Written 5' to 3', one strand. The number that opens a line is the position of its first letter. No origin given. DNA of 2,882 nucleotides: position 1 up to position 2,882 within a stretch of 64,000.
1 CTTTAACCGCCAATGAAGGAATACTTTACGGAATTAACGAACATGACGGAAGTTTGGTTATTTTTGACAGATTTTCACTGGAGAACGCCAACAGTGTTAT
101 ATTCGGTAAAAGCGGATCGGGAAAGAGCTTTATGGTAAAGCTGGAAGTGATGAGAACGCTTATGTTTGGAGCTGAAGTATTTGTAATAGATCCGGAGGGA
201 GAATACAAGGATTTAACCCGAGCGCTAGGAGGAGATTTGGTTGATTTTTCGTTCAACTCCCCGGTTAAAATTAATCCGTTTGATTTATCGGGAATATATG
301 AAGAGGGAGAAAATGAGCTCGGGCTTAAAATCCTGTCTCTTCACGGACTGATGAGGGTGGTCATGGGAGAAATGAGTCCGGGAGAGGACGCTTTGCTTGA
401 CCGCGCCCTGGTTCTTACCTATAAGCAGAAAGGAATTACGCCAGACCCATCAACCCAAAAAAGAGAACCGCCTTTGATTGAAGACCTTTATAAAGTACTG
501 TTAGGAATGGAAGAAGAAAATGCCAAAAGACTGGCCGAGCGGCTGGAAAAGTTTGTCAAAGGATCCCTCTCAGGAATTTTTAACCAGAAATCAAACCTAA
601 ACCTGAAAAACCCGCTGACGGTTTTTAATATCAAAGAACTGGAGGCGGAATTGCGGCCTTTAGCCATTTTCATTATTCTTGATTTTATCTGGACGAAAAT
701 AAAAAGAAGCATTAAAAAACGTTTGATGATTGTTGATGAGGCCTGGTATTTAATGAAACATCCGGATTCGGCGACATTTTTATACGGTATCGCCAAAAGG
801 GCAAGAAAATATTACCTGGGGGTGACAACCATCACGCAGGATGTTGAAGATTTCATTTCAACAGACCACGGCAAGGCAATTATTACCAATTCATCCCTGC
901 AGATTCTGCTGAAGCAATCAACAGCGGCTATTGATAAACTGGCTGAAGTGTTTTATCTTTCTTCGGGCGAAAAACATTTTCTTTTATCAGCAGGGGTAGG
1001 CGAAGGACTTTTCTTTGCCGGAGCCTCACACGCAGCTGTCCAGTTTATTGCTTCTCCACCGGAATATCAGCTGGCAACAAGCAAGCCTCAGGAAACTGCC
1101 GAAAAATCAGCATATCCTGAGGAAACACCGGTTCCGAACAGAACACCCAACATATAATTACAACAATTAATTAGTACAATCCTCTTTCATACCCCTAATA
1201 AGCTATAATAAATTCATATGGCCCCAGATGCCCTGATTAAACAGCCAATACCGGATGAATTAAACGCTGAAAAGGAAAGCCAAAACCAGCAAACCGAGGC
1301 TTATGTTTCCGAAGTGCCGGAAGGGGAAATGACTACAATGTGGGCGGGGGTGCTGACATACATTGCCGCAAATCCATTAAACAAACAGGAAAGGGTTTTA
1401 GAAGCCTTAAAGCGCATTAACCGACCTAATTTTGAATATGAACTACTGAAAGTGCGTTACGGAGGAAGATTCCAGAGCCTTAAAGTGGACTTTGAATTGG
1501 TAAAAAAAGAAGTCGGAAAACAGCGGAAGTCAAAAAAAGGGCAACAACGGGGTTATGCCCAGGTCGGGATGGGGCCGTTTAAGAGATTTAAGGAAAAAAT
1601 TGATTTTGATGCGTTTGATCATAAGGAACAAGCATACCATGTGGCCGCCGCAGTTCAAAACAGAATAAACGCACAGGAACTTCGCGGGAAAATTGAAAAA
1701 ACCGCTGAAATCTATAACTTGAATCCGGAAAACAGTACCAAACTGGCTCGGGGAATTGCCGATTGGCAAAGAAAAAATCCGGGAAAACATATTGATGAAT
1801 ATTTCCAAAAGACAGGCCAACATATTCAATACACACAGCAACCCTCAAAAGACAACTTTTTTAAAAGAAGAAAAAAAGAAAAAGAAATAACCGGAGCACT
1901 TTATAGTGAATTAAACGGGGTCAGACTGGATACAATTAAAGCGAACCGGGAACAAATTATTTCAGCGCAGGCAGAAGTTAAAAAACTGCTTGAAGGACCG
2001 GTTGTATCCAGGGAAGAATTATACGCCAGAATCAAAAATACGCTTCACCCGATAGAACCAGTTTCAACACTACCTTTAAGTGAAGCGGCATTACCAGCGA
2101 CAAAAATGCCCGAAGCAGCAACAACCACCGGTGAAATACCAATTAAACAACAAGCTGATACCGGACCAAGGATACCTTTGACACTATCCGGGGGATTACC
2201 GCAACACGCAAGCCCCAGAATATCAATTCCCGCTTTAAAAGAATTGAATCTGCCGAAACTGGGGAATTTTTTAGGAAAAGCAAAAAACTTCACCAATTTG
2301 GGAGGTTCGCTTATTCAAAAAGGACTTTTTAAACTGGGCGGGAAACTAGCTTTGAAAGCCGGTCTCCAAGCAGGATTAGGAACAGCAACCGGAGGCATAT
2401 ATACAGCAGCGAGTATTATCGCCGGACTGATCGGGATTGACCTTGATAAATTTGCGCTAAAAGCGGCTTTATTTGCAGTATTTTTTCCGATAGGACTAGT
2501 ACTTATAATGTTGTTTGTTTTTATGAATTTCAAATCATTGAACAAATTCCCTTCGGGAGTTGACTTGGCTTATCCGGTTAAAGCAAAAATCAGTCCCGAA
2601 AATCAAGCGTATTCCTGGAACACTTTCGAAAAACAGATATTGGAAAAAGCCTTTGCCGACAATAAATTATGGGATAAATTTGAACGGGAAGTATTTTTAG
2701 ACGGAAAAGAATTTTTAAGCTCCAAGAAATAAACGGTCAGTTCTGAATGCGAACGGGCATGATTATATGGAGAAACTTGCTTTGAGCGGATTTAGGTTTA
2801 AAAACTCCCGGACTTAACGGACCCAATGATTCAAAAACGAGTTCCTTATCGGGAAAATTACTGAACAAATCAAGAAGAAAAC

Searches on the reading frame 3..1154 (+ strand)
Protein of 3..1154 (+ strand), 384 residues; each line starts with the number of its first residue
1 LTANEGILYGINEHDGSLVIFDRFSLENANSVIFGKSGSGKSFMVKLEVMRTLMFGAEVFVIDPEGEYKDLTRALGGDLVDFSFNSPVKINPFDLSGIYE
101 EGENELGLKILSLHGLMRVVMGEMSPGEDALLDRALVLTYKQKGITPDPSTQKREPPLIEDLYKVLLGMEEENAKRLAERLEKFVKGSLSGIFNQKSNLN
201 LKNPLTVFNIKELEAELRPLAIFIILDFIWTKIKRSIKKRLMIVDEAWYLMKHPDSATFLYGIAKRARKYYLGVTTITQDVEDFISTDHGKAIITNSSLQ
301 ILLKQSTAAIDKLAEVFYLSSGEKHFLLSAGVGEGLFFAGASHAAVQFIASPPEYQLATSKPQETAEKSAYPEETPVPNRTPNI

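Call 7: search_protein_families(library=pfam, proteins=[window:3-1154:+], max_evalue=0.001)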
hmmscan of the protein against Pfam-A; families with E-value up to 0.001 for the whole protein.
window:3-1154:+ (384 aa): 3 families
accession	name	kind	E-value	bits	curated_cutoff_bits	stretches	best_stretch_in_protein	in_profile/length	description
PF19044.6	P-loop_TraG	-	1.9e-29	103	25.8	1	25-330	26-345/413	TraG P-loop domain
PF12846.13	AAA_10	-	4.2e-14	52.8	27.5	2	27-75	20-68/362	AAA-like domain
PF01935.23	DUF87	-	1.4e-10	42.1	23.2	1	33-96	28-93/220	Helicase HerA, central domain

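Call 8: search_protein_families(library=ncbifam, proteins=[window:3-1154:+], max_evalue=0.1)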
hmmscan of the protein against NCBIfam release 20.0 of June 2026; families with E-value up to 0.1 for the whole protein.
window:3-1154:+ (384 aa): 20 families
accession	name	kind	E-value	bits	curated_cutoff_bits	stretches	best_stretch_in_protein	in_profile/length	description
NF045971.1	conju_CD1110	equivalog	8e-86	288.9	325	1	2-342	389-730/752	VirB4-like conjugal transfer ATPase, CD1110 family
NF045975.1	VirB4_plasma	equivalog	3e-55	187.4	590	1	4-341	488-875/894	Mbov_0397 family ICE element conjugal transfer ATPase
TIGR02746.1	TraC-F-type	equivalog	7.6e-51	172.9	567.05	1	16-367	416-778/800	type IV secretion system protein TraC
TIGR00929.1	VirB4_CagE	subfamily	6.2e-33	114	643.1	1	28-329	437-726/792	VirB4 family type IV secretion/conjugal transfer ATPase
TIGR03783.1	Bac_Flav_CT_G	subfamily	2.2e-19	68.8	261.55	1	26-330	436-760/829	TraG family conjugative transposon ATPase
NF010278.0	PRK13721.1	subfamily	4.3e-16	58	1177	1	24-313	475-769/874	type IV secretion system protein TraC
NF010473.0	PRK13898.1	equivalog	3.9e-11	41.7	1050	1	29-326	448-730/801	type IV secretion system ATPase VirB4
NF041017.1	DNA_import_CedB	equivalog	8e-10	37.9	700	1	4-284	251-519/590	DNA import protein CedB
NF010447.0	PRK13873.1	equivalog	4.8e-09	34.7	1020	1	31-317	444-716/815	conjugal transfer protein TrbE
NF053655.1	CedD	equivalog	1.6e-07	30.4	600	1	33-96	226-285/527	DNA-translocating ATPase CedD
TIGR03744.1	traC_PFL_4706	equivalog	6.3e-06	24.3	520.6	1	177-369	664-866/892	conjugative transfer ATPase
NF052333.1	ATPase_TcpF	exception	1.8e-05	22.9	1100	1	28-71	461-505/813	conjugal transfer ATPase TcpF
NF010404.0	PRK13830.1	subfamily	8.7e-05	20.4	810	0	30-83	458-512/818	conjugal transfer protein TrbE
NF010466.0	PRK13891.1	subfamily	0.00066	17.7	1322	1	187-312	635-761/852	conjugal transfer protein TrbE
NF038214.1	IS21_help_AAA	equivalog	0.0034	17.1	200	0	26-45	88-107/232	IS21-like element helper ATPase IstB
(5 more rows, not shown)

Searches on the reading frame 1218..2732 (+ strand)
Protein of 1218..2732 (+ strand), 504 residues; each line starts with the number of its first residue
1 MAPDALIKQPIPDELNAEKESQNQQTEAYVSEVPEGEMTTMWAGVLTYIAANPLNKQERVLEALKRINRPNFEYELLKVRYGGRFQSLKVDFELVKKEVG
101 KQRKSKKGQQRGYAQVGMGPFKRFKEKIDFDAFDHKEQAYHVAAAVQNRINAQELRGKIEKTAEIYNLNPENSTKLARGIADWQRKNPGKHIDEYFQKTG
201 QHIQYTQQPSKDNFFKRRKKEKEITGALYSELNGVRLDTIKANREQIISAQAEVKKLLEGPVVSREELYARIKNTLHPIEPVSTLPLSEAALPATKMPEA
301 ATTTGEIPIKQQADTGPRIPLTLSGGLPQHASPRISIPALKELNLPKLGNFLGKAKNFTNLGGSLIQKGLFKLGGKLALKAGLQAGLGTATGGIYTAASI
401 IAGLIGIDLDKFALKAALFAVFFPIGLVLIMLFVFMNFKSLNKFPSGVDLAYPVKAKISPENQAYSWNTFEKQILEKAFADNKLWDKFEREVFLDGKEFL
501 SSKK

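Call 7: search_protein_families(library=pfam, proteins=[window:1218-2732:+], max_evalue=0.001)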
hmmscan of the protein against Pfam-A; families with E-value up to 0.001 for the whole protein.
window:1218-2732:+ (504 aa): 0 families

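Call 8: search_protein_families(library=ncbifam, proteins=[window:1218-2732:+], max_evalue=0.1)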
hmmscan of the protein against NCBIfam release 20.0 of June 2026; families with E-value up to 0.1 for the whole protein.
window:1218-2732:+ (504 aa): 2 families
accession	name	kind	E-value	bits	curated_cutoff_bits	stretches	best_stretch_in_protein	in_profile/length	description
NF002572.0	PRK02224.1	equivalog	0.032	12.5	1087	1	139-280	554-691/888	DNA double-strand break repair ATPase Rad50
TIGR02454.1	ECF_T_CbiQ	equivalog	0.042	13.7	111.8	1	394-470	29-99/200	cobalt ECF transporter T component CbiQ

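Call 18: find_encoding_contigs(protein=window:1218-2732:+, flank=10000, max_places=2)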
Protein window:1218-2732:+ (504 aa): 18 contigs read that carry it; 2 places shown.
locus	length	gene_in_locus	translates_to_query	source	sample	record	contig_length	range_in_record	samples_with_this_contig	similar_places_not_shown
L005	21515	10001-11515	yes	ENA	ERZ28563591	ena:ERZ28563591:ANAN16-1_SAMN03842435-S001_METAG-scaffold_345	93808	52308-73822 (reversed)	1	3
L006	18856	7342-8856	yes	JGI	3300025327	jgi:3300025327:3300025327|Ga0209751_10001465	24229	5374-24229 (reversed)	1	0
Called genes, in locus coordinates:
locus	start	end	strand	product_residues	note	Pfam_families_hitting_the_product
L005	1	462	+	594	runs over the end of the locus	-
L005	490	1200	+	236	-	-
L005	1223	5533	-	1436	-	PF02861:Clp_N, PF00004:AAA, PF23569:NBD_SMAX1, PF17871:AAA_lid_9, PF00004:AAA, PF07724:AAA_2, PF07728:AAA_5, PF10431:ClpB_D2-small, +5 more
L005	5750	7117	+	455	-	-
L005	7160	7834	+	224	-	PF26593:TraC-like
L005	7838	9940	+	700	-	PF01935:DUF87, PF12846:AAA_10 (weak), PF19044:P-loop_TraG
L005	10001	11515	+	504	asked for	-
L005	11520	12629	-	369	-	PF00712:DNA_pol3_beta, PF02767:DNA_pol3_beta_2, PF02768:DNA_pol3_beta_3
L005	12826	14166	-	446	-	PF11638:DnaA_N, PF00308:Bac_DnaA, PF01695:IstB_IS21, PF00004:AAA (weak), PF08299:Bac_DnaA_C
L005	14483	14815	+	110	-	PF00825:Ribonuclease_P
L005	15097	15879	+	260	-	PF02096:60KD_IMP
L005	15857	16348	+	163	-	PF13083:KH_KhpA-B, PF01424:R3H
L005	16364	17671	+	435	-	PF04932:Wzy_C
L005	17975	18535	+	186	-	PF01467:CTP_transf_like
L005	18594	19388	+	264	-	PF02540:NAD_synthase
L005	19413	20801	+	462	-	PF02788:RuBisCO_large_N, PF00016:RuBisCO_large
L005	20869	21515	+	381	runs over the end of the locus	PF01073:3Beta_HSD, PF01370:Epimerase, PF02254:TrkA_N (weak), PF02719:Polysacc_synt_2, PF04321:RmlD_sub_bind, PF05368:NmrA, PF13460:NAD_binding_10, PF16363:GDP_Man_Dehyd, +2 more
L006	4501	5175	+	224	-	PF26593:TraC-like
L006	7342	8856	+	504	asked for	-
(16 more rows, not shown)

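Call 47: search_protein_families(library=pfam, proteins=[L005:5750-7117:+, L005:7160-7834:+], max_evalue=0.01)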
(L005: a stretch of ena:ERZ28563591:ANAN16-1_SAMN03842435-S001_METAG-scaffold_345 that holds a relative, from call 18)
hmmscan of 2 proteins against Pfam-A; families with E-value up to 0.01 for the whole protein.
L005:5750-7117:+ (455 aa): 1 family
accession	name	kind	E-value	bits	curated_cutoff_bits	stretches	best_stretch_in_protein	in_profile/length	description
PF12666.12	PrgI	-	0.007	17.3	27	0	1-63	19-82/91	PrgI family protein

L005:7160-7834:+ (224 aa): 0 families

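Call 100: search_protein_families(library=pfam, proteins=[L005:490-1200:+], max_evalue=0.1)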
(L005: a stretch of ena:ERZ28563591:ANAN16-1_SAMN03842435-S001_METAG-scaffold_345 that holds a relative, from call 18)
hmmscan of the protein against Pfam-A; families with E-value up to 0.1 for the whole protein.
L005:490-1200:+ (236 aa): 0 families
